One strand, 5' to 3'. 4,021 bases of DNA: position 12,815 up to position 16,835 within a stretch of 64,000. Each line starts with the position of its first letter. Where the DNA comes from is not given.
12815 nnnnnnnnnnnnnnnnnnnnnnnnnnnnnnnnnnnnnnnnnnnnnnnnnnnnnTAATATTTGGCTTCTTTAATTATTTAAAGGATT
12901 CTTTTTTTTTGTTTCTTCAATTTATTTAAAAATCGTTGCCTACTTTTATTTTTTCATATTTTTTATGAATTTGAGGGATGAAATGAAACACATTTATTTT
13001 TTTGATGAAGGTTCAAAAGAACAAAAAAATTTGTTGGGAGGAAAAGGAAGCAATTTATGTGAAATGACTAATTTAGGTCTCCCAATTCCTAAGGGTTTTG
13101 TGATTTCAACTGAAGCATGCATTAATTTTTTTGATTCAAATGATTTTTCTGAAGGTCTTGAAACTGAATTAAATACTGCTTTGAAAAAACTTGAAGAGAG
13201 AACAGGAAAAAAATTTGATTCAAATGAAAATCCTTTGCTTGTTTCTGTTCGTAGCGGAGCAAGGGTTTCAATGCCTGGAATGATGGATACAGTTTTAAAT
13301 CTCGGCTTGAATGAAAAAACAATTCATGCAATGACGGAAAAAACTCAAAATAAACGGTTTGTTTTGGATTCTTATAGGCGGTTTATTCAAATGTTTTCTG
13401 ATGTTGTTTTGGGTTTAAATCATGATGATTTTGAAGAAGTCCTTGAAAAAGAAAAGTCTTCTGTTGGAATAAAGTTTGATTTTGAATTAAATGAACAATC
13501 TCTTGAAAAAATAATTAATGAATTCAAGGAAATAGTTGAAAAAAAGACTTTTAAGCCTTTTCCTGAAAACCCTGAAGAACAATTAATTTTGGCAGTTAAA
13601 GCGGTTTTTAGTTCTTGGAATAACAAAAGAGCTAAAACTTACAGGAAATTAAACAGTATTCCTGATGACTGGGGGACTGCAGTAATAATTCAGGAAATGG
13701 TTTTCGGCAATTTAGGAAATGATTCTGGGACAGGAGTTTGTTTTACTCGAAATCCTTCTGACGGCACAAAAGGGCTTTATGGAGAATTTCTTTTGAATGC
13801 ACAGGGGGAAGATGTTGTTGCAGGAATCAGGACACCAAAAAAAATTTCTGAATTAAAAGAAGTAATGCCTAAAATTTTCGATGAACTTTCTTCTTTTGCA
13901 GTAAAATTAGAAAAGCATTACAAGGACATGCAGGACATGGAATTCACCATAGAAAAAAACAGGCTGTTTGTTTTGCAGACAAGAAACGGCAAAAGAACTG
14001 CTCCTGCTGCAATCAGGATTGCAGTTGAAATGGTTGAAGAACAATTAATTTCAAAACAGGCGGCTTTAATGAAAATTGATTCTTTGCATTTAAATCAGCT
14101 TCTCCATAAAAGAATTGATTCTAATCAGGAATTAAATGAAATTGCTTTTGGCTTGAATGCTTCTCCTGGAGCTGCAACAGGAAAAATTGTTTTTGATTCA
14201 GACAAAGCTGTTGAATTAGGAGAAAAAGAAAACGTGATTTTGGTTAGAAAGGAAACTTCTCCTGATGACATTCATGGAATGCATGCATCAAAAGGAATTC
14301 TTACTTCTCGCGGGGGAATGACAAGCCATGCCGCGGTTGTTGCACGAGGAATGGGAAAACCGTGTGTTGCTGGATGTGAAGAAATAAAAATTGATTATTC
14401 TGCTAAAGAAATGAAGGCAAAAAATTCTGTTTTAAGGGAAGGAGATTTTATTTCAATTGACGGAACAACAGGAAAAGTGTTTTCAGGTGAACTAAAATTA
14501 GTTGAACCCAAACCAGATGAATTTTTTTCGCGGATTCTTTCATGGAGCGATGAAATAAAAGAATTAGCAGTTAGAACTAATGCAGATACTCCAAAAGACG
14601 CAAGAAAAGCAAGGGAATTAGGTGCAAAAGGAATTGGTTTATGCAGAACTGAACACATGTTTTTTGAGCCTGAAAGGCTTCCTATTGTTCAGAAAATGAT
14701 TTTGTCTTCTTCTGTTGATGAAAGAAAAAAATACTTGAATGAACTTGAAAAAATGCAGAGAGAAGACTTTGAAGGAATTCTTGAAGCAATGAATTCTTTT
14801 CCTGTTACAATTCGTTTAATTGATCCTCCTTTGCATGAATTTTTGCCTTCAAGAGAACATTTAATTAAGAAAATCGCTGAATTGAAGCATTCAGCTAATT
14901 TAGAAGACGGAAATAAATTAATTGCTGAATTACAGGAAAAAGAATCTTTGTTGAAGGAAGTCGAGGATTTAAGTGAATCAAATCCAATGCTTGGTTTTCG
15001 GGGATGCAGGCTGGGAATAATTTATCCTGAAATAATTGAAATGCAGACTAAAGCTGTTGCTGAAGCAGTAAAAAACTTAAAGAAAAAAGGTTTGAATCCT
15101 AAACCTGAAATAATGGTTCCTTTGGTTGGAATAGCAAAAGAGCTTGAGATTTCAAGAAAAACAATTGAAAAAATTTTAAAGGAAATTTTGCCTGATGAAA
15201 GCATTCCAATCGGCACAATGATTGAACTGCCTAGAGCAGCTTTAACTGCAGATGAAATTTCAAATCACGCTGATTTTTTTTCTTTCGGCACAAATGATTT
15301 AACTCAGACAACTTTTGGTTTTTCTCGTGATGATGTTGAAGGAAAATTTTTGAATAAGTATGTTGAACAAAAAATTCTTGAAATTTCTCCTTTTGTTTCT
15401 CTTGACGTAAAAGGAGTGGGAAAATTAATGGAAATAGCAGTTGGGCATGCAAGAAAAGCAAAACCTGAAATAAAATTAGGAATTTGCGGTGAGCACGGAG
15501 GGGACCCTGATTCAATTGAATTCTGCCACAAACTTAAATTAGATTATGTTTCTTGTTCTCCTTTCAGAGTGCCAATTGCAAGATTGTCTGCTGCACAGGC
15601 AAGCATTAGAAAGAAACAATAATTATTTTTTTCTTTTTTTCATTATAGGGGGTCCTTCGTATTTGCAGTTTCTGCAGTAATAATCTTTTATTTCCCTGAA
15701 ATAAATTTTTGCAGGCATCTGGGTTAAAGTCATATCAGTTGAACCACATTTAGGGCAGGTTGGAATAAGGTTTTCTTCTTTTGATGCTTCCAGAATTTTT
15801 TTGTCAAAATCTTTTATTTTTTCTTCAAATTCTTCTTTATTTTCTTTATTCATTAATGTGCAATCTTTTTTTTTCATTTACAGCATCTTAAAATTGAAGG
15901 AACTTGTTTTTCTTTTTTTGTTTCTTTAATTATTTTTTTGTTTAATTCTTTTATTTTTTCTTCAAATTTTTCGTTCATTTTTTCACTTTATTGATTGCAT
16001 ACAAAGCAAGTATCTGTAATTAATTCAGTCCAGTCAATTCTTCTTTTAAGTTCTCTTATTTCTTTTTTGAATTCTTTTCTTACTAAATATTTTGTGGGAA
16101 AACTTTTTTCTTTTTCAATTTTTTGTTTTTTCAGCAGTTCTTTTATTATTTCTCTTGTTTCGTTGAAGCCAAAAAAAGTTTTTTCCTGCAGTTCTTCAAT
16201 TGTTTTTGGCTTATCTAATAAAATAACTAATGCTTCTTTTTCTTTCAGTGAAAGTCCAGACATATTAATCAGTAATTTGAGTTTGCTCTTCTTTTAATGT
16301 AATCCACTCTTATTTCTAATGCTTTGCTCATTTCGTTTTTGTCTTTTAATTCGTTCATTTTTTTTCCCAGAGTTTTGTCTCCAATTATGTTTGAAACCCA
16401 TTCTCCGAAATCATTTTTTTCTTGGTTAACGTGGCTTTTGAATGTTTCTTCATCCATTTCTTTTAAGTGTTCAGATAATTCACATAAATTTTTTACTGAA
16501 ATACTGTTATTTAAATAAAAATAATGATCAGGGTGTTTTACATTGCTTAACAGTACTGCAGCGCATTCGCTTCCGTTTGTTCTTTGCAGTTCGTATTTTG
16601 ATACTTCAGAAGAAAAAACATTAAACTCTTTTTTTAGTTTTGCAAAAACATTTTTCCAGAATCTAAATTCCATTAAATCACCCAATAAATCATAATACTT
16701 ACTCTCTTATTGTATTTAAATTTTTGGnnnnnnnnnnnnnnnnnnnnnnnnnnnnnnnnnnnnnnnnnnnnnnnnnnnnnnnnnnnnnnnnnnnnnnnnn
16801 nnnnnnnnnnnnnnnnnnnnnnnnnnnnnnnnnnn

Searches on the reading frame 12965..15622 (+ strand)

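Call 6: search_protein_families(library=ncbifam, proteins=[window:12965-15622:+], max_evalue=0.00001)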
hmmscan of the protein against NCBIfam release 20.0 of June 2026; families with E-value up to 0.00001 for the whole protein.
window:12965-15622:+ (885 aa): 21 families
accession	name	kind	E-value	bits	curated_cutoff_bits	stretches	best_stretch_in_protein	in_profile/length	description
TIGR01828.1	pyru_phos_dikin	equivalog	0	1347.3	843.45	1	8-881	2-865/865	pyruvate, phosphate dikinase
NF004531.0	PRK05878.1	equivalog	5.4e-152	507.1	456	1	9-545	11-496/534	pyruvate, phosphate dikinase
NF005057.0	PRK06464.1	equivalog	3.9e-77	260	598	4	307-626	298-585/798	phosphoenolpyruvate synthase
TIGR01418.1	PEP_synth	equivalog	2.9e-66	224.4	739.75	3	306-626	291-579/784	pyruvate, water dikinase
TIGR01417.1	PTS_I_fam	equivalog_domain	9.7e-40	136.5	341.7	2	670-875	348-535/565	phosphoenolpyruvate--protein phosphotransferase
NF008382.0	PRK11177.1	equivalog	4.6e-28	98.2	824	2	670-870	349-531/575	phosphoenolpyruvate-protein phosphotransferase PtsI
NF004878.0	PRK06241.1-3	subfamily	2.1e-26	92.3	945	1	8-67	3-62/891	phosphoenolpyruvate synthase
NF008283.0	PRK11061.1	equivalog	1.8e-21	76.1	583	1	669-791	513-634/748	phosphoenolpyruvate--protein phosphotransferase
NF004881.0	PRK06241.2-2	equivalog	1.8e-20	72.8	883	1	396-471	791-865/898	phosphoenolpyruvate synthase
NF052632.1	undecylprod_RedH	equivalog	1.3e-19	69.7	1350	0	10-67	3-60/880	undecylprodigiosin ligase RedH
NF052631.1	prodigiosin_PigC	equivalog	2.9e-19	68.5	1300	0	390-505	775-879/883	prodigiosin ligase PigC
NF004883.0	PRK06241.2-4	equivalog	5.9e-19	67.7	1063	0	4-97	12-102/928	phosphoenolpyruvate synthase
NF004882.0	PRK06241.2-3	equivalog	1.5e-16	59.7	850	1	382-505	706-816/827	phosphoenolpyruvate synthase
NF004877.0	PRK06241.1-2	subfamily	9.4e-16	57.3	866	0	394-474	767-846/869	phosphoenolpyruvate synthase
NF004880.0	PRK06241.2-1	equivalog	5.9e-14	50.9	972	0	210-341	141-279/837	phosphoenolpyruvate synthase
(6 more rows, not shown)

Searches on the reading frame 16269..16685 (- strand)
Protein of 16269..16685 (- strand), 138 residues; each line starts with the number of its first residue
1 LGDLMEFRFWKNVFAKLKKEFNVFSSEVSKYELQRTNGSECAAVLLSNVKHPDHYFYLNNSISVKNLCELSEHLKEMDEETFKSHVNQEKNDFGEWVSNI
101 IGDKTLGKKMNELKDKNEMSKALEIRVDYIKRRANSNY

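Call 15: search_protein_families(library=pfam, proteins=[window:16269-16685:-], max_evalue=0.001)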
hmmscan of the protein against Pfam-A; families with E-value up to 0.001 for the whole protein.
window:16269-16685:- (138 aa): 1 family
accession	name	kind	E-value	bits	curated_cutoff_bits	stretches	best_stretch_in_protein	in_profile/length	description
PF19027.5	DUF5752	-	0.00021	21.2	23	0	64-131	20-97/208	Family of unknown function (DUF5752)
